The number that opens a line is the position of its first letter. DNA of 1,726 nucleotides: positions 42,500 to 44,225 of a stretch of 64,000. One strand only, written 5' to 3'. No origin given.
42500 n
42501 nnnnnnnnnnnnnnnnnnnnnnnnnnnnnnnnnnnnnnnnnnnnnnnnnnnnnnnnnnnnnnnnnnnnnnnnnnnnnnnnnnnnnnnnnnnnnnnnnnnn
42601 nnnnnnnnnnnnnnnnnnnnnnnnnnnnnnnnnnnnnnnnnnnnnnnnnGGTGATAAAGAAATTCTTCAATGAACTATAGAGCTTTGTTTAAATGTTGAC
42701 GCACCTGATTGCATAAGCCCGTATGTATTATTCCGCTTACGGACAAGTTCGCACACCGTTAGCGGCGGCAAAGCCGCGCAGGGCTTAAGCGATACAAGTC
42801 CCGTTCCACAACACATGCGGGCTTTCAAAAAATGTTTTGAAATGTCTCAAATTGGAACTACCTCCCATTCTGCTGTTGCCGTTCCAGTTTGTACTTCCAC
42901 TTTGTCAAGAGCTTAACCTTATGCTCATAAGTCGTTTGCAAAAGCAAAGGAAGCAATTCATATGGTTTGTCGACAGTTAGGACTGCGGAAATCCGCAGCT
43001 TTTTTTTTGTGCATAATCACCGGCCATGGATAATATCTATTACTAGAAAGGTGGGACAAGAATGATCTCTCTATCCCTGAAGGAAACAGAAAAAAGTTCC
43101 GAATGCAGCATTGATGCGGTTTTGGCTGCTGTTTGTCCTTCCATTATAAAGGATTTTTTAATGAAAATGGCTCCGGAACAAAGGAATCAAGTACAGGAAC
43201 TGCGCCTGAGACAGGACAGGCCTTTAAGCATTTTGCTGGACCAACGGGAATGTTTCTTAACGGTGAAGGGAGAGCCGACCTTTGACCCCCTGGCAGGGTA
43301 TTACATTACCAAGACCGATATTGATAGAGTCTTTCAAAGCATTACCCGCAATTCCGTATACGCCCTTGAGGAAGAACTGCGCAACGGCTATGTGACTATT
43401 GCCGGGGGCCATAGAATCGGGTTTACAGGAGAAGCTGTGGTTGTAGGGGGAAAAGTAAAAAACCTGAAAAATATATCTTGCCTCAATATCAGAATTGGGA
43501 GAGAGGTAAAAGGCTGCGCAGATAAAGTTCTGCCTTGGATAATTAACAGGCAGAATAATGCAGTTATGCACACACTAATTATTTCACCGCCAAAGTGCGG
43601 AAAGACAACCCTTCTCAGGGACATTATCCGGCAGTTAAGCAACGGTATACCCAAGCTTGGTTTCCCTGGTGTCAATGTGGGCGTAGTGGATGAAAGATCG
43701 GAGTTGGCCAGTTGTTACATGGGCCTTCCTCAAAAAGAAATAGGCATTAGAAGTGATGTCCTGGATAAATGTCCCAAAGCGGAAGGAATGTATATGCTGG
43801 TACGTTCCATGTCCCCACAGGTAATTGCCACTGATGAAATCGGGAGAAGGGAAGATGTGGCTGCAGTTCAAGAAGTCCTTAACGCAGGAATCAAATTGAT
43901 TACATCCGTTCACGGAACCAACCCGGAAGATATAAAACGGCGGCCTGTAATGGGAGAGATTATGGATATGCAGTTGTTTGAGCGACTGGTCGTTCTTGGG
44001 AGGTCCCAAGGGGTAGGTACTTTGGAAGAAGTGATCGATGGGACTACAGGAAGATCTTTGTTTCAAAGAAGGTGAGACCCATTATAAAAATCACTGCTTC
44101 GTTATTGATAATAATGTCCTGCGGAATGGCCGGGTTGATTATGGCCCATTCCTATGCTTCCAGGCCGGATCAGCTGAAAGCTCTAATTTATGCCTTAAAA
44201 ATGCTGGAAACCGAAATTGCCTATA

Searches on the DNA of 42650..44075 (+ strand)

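Call 8: search_rna_families(source=window, start=42650, end=43070, threshold=evalue, max_evalue=10, show_alignments=3)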
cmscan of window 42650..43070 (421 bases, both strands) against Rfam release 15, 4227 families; matches with E-value up to 10: 3.
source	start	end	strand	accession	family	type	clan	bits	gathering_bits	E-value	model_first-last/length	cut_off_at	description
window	42943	43007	+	RF00079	OmrA-B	Gene; sRNA;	-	19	40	0.35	1-87/87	no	OmrA-B family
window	42855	43022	+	RF00601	SCARNA20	Gene; snRNA; snoRNA; scaRNA;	-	14.3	44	2.3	1-130/130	no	Small Cajal body specific RNA 20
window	42897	43002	+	RF02954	DUF3577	Cis-reg;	-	14.1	42.6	5.1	1-105/105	no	DUF3577 RNA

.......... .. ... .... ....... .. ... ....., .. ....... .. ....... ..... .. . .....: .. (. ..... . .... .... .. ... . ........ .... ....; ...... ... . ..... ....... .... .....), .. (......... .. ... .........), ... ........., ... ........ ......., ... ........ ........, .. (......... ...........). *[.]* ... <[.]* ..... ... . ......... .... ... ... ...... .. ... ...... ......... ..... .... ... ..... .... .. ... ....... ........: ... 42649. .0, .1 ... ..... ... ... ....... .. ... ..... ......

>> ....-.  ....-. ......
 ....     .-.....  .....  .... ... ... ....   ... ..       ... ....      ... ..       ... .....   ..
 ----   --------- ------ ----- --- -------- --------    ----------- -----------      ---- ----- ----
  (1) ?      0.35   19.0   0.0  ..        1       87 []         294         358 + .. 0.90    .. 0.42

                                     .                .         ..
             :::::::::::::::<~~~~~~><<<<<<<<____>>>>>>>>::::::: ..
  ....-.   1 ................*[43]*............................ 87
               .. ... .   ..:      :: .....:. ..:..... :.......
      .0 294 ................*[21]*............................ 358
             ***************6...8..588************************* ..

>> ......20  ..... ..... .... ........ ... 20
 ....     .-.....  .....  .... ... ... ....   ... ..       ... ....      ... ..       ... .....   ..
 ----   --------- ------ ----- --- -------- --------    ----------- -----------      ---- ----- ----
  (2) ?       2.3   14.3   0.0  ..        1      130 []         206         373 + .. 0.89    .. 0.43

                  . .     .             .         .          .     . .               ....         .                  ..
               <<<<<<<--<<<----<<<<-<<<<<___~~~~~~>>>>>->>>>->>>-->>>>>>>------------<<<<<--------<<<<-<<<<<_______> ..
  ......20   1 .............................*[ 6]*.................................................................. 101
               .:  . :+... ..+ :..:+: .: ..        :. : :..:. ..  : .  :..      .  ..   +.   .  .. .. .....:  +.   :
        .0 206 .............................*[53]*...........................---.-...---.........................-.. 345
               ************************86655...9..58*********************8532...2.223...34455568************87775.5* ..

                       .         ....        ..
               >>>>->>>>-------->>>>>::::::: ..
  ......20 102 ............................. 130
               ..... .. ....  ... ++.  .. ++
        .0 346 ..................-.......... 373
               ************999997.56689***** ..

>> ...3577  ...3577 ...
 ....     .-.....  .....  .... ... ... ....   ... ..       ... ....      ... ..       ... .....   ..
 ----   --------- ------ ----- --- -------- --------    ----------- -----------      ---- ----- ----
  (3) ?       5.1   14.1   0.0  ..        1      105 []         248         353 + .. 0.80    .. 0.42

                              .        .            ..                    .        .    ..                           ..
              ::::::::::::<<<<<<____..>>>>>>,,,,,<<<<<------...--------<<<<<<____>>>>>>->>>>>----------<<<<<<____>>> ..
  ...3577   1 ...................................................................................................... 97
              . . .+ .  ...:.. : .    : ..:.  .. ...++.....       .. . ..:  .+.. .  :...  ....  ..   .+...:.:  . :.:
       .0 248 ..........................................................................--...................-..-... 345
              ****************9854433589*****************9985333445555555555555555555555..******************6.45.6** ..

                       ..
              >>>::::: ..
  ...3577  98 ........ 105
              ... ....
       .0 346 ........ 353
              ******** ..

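Call 73: search_dna_similar(query=window:42674-42982:+, collection=plasmids, mode=distant, max_evalue=0.01, max_rows=10)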
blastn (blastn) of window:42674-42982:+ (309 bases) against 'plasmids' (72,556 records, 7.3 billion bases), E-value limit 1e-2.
No match.

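Call 74: search_dna_similar(query=L011:3826-4108:+, collection=plasmids, mode=distant, max_evalue=0.01, max_rows=10)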
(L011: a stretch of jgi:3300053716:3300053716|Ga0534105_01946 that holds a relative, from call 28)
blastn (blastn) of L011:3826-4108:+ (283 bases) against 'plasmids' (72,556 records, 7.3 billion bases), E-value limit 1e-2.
No match.

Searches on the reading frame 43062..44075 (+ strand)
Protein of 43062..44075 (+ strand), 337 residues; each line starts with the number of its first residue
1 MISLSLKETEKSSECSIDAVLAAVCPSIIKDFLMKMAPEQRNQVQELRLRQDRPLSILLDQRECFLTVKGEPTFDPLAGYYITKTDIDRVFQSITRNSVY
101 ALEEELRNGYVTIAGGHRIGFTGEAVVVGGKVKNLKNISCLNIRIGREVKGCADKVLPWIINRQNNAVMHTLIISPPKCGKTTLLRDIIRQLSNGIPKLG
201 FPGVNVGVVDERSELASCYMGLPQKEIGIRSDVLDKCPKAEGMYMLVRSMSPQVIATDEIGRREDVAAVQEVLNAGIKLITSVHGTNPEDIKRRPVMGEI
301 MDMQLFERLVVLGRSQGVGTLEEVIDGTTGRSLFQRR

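Call 18: find_encoding_contigs(protein=window:43062-44075:+, flank=10000, max_places=6)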
Protein window:43062-44075:+ (337 aa): 6 contigs read that carry it; 6 places shown.
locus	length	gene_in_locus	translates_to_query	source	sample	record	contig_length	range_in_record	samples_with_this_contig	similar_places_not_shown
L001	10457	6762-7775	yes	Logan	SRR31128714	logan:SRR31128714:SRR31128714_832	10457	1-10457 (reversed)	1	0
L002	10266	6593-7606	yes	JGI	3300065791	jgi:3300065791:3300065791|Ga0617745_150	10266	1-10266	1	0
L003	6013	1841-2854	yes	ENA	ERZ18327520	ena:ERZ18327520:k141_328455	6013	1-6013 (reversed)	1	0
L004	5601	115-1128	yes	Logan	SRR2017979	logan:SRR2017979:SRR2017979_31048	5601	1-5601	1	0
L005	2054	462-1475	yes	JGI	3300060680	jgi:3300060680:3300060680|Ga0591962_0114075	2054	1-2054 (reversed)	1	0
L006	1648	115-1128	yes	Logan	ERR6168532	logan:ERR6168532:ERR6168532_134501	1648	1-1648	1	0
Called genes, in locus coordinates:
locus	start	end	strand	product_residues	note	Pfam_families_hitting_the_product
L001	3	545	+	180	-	?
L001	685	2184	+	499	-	PF01523:PmbA_TldD_1st, PF19290:PmbA_TldD_2nd, PF19289:PmbA_TldD_3rd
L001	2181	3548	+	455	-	PF01523:PmbA_TldD_1st, PF19290:PmbA_TldD_2nd, PF19289:PmbA_TldD_3rd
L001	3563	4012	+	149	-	PF01220:DHquinase_II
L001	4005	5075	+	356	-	PF01321:Creatinase_N, PF00557:Peptidase_M24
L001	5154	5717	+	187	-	PF08207:EFP_N, PF01132:EFP, PF09285:Elong-fact-P_C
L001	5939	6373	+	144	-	-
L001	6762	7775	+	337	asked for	PF19568:Spore_III_AA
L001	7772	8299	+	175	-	PF09548:Spore_III_AB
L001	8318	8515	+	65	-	PF06686:SpoIIIAC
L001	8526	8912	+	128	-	PF06686:SpoIIIAC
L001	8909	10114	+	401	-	PF09546:Spore_III_AE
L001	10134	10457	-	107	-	?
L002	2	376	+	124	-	?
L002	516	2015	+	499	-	PF01523:PmbA_TldD_1st, PF19290:PmbA_TldD_2nd, PF19289:PmbA_TldD_3rd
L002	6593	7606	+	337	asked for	PF19568:Spore_III_AA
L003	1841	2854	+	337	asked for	PF19568:Spore_III_AA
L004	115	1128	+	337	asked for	PF19568:Spore_III_AA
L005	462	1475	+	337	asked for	PF19568:Spore_III_AA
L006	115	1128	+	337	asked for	PF19568:Spore_III_AA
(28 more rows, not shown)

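Call 27: find_homologous_proteins(query=window:43062-44075:+, max_evalue=1e-40)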
Query window:43062-44075:+ (337 aa): 7554 proteins with E <= 1e-40 among 8000 candidates; the best 120 are listed.
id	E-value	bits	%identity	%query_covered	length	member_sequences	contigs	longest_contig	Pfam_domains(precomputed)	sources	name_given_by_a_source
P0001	3.6e-204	695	94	100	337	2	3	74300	PF19568.6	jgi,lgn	jgi:stage III sporulation protein AA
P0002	4.8e-204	695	93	100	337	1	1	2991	PF19568.6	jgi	jgi:stage III sporulation protein AA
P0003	2.0e-195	666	94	94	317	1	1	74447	PF19568.6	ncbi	ncbi:MAG: stage III sporulation protein AA [Bacillota bacterium]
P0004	5.1e-160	550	74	98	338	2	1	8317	PF19568.6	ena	-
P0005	2.8e-152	525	68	100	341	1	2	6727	PF19568.6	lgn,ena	-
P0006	5.1e-152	524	68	100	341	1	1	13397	PF19568.6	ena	-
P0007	9.8e-152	523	69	100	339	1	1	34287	PF19568.6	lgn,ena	-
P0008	6.0e-151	520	69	100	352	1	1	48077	PF19568.6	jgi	-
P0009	7.8e-151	520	72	95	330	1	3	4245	PF19568.6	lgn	-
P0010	1.4e-149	516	69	100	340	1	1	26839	PF19568.6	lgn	-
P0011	2.3e-148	512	66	100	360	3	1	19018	PF19568.6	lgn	-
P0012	1.1e-146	506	71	94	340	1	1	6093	PF19568.6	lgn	-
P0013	1.4e-143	496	68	97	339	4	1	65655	PF19568.6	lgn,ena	-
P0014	3.2e-143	495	69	95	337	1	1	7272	PF19568.6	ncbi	-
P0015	3.9e-142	491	64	100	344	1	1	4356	PF19568.6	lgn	-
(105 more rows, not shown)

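Call 28: find_encoding_contigs(protein=P0001, flank=10000, max_places=3)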
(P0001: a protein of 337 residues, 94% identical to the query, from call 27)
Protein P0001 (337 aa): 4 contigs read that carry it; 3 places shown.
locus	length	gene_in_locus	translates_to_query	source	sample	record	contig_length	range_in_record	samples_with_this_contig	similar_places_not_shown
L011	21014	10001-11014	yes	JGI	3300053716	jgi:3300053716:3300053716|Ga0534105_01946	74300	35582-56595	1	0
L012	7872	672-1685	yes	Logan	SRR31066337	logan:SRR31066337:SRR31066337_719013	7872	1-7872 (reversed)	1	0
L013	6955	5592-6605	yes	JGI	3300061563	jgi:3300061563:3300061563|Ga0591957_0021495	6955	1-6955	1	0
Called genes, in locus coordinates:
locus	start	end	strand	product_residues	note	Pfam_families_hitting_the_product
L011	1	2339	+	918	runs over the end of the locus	PF03699:UPF0182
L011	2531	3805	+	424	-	PF00501:AMP-binding, PF14535:AMP-binding_C_2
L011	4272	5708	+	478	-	PF01523:PmbA_TldD_1st, PF19290:PmbA_TldD_2nd, PF19289:PmbA_TldD_3rd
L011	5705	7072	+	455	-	PF01523:PmbA_TldD_1st, PF19290:PmbA_TldD_2nd, PF19289:PmbA_TldD_3rd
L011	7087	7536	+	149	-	PF01220:DHquinase_II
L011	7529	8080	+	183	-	PF01321:Creatinase_N, PF00557:Peptidase_M24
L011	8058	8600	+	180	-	PF00557:Peptidase_M24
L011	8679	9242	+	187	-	PF08207:EFP_N, PF01132:EFP, PF09285:Elong-fact-P_C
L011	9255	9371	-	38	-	-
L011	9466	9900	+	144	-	-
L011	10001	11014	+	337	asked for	PF19568:Spore_III_AA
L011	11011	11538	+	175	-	PF09548:Spore_III_AB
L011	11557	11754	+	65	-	PF06686:SpoIIIAC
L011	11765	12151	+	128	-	PF06686:SpoIIIAC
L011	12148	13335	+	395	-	PF09546:Spore_III_AE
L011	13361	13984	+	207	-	PF09581:Spore_III_AF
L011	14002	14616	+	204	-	-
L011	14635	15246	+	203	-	PF12685:SpoIIIAH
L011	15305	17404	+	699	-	PF00682:HMGL-like, PF02436:PYC_OADA, PF00364:Biotin_lipoyl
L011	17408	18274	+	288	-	PF00289:Biotin_carb_N, PF02222:ATP-grasp (faint), PF02786:CPSase_L_D2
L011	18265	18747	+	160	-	PF02786:CPSase_L_D2, PF02785:Biotin_carb_C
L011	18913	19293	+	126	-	PF03780:Asp23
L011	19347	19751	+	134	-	PF01029:NusB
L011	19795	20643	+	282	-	PF00763:THF_DHG_CYH, PF02882:THF_DHG_CYH_C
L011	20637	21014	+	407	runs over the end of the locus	PF13742:tRNA_anti_2, PF01336:tRNA_anti-codon, PF02601:Exonuc_VII_L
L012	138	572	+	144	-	-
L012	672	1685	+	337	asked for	PF19568:Spore_III_AA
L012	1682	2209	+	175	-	PF09548:Spore_III_AB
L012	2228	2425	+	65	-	PF06686:SpoIIIAC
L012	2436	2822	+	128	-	PF06686:SpoIIIAC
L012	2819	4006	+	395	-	PF09546:Spore_III_AE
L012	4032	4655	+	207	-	PF09581:Spore_III_AF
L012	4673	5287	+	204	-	-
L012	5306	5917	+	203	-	PF12685:SpoIIIAH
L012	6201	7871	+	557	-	?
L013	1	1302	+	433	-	?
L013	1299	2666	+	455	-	PF01523:PmbA_TldD_1st, PF19290:PmbA_TldD_2nd, PF19289:PmbA_TldD_3rd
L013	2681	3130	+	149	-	PF01220:DHquinase_II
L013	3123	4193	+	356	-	PF01321:Creatinase_N, PF00557:Peptidase_M24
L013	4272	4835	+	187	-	PF08207:EFP_N, PF01132:EFP, PF09285:Elong-fact-P_C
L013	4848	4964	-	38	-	-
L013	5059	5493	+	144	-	-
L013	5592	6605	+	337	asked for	PF19568:Spore_III_AA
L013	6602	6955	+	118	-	?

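Call 29: find_encoding_contigs(protein=P0004, flank=10000, max_places=2)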
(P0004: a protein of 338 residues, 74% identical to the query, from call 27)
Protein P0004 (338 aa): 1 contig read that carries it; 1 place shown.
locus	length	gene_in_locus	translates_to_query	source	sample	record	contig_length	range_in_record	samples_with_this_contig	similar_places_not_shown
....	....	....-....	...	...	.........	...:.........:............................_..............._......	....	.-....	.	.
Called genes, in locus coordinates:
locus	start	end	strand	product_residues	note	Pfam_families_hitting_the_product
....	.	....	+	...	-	?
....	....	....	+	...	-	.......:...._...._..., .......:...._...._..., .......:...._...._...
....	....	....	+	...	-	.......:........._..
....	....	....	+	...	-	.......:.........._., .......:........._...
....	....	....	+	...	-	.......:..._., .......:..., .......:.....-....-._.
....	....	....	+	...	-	-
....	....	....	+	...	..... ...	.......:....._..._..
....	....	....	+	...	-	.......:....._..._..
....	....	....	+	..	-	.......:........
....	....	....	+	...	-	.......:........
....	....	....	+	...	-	?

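Call 30: find_encoding_contigs(protein=P0008, flank=10000, max_places=2)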
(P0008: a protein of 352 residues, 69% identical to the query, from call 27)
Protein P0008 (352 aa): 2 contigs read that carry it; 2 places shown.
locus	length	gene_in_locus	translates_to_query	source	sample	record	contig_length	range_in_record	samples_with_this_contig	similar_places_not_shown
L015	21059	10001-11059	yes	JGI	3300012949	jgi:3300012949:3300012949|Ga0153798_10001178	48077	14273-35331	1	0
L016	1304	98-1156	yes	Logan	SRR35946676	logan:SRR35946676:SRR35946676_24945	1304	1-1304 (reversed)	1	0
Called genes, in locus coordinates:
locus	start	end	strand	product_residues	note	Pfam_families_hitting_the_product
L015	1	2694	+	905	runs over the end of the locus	PF03699:UPF0182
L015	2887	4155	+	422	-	PF00501:AMP-binding, PF14535:AMP-binding_C_2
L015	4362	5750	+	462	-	PF01523:PmbA_TldD_1st, PF19290:PmbA_TldD_2nd, PF19289:PmbA_TldD_3rd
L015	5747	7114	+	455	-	PF01523:PmbA_TldD_1st, PF19290:PmbA_TldD_2nd, PF19289:PmbA_TldD_3rd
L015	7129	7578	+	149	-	PF01220:DHquinase_II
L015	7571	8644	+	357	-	PF01321:Creatinase_N, PF00557:Peptidase_M24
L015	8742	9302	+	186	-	PF08207:EFP_N, PF01132:EFP, PF09285:Elong-fact-P_C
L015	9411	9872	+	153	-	-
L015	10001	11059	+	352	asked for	PF19568:Spore_III_AA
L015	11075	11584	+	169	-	PF09548:Spore_III_AB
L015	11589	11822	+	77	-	PF06686:SpoIIIAC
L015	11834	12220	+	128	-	PF06686:SpoIIIAC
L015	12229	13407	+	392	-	PF09546:Spore_III_AE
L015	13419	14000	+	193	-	PF09581:Spore_III_AF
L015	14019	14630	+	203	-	-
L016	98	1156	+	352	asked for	PF19568:Spore_III_AA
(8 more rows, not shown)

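Call 31: find_encoding_contigs(protein=P0013, flank=10000, max_places=2)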
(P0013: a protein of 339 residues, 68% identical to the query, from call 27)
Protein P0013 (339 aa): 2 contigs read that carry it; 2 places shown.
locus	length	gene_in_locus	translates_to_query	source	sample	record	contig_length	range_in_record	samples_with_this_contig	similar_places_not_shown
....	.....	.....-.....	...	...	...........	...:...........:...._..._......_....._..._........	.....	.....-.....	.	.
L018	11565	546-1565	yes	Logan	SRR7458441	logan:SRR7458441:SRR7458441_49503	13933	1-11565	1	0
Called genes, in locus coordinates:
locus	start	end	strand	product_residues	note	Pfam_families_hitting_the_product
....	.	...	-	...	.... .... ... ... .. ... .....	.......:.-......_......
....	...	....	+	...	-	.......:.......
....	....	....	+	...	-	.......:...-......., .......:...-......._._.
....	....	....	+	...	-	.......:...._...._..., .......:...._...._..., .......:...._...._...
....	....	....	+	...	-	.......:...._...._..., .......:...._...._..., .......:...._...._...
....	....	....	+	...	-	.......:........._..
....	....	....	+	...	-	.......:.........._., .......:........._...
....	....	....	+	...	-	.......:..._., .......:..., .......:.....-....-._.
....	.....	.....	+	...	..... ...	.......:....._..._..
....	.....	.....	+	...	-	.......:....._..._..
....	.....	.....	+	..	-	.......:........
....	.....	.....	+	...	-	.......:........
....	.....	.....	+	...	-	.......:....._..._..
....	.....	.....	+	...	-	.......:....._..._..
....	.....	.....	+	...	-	-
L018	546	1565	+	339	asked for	PF19568:Spore_III_AA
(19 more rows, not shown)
